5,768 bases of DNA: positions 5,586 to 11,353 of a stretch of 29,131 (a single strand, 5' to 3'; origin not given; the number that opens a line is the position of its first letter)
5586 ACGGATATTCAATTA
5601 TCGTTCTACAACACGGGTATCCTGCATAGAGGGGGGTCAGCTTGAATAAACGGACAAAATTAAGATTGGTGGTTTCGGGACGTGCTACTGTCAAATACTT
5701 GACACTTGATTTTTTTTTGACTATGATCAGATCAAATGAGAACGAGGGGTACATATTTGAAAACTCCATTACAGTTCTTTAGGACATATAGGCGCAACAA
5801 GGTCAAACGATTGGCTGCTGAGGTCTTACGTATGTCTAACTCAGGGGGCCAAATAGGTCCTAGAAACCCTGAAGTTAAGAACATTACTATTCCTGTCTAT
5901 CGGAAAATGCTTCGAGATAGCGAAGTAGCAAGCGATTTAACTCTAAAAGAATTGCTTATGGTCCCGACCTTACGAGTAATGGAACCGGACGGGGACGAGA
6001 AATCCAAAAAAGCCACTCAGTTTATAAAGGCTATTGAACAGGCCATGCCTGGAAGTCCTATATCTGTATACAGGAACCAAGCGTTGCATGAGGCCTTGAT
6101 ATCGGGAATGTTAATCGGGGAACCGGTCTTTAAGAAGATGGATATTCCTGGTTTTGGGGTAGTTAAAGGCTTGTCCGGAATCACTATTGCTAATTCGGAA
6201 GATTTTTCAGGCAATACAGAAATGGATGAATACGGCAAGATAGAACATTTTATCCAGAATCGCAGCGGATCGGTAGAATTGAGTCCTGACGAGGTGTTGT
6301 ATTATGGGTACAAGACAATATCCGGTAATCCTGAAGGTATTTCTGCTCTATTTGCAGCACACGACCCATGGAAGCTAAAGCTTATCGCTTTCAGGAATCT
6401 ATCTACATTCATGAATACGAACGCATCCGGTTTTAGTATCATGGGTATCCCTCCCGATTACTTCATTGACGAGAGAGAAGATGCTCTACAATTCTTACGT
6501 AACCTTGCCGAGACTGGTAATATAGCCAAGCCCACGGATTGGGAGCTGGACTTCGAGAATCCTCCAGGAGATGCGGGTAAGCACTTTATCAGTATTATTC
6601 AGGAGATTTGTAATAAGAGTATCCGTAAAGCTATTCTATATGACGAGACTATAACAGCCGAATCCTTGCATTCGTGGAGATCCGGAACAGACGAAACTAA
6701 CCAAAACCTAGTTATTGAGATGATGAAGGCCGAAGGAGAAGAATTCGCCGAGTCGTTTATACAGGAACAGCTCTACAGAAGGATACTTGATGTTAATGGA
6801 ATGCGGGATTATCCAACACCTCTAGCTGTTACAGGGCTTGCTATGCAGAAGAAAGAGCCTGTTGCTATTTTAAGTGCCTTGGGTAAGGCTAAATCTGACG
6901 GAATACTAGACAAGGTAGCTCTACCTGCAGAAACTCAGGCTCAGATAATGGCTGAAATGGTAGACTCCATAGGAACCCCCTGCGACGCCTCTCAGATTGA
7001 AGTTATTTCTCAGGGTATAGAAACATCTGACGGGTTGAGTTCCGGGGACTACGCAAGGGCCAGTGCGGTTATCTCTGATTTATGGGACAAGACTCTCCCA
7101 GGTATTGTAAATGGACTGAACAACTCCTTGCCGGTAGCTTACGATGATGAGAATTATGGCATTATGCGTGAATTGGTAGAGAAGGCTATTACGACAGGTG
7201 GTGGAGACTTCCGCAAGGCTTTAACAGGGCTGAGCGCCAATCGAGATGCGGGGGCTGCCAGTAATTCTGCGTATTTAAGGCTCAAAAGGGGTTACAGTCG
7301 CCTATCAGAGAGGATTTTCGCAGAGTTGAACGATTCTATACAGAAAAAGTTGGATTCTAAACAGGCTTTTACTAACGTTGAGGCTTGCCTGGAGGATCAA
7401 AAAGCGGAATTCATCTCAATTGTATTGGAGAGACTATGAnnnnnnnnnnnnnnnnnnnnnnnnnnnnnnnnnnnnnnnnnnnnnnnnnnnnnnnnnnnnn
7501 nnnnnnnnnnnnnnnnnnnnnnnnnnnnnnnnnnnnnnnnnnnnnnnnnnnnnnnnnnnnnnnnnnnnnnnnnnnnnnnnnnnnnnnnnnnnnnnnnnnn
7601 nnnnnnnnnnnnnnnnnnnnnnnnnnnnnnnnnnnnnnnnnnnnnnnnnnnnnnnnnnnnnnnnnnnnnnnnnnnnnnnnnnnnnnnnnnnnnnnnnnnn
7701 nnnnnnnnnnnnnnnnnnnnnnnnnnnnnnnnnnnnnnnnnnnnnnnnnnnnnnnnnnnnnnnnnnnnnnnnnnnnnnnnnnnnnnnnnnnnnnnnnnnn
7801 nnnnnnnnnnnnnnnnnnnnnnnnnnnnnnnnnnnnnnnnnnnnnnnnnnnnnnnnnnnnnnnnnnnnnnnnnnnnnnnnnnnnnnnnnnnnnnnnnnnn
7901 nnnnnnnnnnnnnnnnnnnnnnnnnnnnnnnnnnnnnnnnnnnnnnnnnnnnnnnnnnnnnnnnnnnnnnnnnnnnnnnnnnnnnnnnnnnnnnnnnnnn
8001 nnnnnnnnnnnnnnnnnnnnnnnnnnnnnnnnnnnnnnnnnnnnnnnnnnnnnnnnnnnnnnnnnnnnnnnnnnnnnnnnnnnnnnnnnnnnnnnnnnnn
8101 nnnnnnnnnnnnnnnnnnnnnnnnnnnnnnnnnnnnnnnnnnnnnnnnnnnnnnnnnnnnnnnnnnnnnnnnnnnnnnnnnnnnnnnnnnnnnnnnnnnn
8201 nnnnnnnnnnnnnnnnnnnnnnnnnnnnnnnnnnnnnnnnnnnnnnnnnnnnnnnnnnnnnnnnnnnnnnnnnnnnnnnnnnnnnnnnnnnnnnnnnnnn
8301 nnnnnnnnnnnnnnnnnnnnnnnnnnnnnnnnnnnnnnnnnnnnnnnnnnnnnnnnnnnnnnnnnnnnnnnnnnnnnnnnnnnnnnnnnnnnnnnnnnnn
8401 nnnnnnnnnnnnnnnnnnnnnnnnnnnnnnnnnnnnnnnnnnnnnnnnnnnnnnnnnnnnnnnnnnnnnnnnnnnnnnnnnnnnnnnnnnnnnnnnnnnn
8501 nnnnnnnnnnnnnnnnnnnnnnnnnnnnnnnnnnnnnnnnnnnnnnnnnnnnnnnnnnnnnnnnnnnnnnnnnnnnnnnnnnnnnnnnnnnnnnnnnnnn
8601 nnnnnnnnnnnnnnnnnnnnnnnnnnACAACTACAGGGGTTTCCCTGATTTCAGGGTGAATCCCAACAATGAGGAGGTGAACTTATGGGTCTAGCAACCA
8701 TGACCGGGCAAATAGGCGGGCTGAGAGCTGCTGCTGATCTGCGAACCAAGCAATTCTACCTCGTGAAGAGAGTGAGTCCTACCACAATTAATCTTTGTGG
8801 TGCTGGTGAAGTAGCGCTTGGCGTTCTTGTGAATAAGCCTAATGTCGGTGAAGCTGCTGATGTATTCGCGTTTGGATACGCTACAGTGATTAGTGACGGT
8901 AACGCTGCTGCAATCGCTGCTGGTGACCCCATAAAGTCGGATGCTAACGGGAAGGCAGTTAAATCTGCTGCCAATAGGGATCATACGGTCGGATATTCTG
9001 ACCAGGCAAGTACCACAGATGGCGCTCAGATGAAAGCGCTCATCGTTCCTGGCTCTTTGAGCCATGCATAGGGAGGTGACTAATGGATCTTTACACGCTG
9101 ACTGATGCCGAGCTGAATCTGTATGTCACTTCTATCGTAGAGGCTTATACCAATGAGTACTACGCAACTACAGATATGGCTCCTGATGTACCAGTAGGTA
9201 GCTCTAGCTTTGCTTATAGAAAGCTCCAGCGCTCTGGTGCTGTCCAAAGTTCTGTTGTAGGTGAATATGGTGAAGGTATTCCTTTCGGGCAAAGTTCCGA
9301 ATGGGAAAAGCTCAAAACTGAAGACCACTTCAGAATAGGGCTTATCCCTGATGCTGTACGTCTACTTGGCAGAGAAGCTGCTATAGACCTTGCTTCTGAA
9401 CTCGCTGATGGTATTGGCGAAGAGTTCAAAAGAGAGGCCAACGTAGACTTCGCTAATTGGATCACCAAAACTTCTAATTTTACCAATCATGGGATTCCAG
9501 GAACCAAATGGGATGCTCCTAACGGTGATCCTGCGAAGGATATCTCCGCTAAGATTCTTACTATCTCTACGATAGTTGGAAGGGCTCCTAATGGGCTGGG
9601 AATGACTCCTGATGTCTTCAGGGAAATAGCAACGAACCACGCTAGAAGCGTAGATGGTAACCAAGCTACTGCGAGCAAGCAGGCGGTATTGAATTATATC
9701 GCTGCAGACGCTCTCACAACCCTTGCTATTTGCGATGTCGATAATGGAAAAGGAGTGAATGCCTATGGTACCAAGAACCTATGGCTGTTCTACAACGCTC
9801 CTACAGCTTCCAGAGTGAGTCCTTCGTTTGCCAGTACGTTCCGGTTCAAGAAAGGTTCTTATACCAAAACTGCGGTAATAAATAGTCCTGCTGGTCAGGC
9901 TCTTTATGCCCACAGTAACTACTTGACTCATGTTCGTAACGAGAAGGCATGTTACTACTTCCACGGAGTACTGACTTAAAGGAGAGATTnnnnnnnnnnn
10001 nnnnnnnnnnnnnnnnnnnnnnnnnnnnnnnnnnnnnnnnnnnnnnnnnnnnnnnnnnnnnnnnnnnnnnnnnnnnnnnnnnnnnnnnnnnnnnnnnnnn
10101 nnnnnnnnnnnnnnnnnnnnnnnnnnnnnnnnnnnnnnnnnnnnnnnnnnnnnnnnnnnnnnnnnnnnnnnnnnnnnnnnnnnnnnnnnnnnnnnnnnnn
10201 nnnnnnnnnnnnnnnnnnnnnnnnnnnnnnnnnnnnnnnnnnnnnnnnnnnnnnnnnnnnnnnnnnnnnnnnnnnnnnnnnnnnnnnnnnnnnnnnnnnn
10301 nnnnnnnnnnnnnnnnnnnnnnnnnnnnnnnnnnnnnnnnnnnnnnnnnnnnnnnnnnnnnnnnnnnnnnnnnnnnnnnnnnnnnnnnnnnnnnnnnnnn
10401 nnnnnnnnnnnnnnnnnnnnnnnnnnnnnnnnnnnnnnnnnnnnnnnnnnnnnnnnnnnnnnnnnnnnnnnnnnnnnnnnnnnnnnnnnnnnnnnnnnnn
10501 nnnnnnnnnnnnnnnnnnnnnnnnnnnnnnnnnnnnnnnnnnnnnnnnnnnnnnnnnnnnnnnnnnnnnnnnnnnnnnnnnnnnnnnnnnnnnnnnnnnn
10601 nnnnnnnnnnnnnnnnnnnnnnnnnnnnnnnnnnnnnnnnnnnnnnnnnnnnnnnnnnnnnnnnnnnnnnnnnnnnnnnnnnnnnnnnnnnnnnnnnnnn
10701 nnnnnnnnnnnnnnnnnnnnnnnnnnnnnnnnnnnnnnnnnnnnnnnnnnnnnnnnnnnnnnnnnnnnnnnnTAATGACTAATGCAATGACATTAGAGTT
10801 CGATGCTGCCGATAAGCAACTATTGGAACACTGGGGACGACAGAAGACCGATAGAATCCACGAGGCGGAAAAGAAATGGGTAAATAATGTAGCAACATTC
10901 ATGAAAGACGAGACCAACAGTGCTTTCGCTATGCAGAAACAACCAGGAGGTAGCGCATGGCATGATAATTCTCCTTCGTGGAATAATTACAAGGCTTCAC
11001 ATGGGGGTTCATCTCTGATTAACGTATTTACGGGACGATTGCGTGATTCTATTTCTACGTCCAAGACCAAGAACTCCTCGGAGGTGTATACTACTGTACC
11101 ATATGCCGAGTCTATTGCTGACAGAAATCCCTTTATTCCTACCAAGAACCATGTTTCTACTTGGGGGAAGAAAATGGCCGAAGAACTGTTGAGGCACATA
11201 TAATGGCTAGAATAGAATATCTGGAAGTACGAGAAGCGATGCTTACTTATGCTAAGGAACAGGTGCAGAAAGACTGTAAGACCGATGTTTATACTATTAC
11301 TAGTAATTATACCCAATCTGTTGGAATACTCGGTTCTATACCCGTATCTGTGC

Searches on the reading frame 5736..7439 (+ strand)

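Call 13: search_protein_families(library=phrogs, proteins=[window:5736-7439:+], max_evalue=0.001)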
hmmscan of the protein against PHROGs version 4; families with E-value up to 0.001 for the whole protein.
window:5736-7439:+ (567 aa): 1 family
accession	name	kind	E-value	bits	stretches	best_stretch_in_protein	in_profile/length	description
phrog_113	-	head and packaging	2.4e-14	53.5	1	27-301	38-311/1272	portal protein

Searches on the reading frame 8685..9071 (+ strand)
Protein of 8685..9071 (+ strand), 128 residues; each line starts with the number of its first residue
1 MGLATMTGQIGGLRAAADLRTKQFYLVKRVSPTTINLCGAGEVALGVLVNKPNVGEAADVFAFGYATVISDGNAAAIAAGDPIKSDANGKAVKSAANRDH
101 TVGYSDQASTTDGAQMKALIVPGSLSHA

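Call 13: search_protein_families(library=phrogs, proteins=[window:8685-9071:+], max_evalue=0.001)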
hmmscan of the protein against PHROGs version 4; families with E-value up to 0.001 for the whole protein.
window:8685-9071:+ (128 aa): 1 family
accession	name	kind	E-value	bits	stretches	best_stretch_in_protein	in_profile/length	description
phrog_673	-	head and packaging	1.7e-14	55.4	1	12-125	23-133/260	head scaffolding protein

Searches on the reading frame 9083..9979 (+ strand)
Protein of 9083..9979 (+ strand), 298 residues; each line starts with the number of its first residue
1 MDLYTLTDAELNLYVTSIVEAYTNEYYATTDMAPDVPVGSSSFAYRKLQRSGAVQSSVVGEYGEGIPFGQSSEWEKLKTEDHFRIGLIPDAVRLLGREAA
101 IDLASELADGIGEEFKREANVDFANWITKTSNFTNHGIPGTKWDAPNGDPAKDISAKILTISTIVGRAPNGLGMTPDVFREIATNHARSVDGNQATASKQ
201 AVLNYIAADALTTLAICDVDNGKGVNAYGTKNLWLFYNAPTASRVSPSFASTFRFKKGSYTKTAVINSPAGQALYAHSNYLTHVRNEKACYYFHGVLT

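Call 13: search_protein_families(library=phrogs, proteins=[window:9083-9979:+], max_evalue=0.001)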
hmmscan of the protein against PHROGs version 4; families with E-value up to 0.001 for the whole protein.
window:9083-9979:+ (298 aa): 1 family
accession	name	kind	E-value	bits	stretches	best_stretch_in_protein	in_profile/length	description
phrog_1005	-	head and packaging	1.1e-15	58.7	1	11-296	12-313/315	major head protein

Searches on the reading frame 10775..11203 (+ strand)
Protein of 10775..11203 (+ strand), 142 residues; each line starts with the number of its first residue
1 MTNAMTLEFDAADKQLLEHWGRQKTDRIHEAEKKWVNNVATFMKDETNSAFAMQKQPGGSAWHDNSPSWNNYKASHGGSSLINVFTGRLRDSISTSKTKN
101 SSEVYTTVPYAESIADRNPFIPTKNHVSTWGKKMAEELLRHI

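Call 13: search_protein_families(library=phrogs, proteins=[window:10775-11203:+], max_evalue=0.001)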
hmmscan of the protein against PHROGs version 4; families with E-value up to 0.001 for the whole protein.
window:10775-11203:+ (142 aa): 1 family
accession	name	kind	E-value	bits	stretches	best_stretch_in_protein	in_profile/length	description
phrog_26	-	connector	3.9e-11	44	1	1-111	74-183/321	tail completion or Neck1 protein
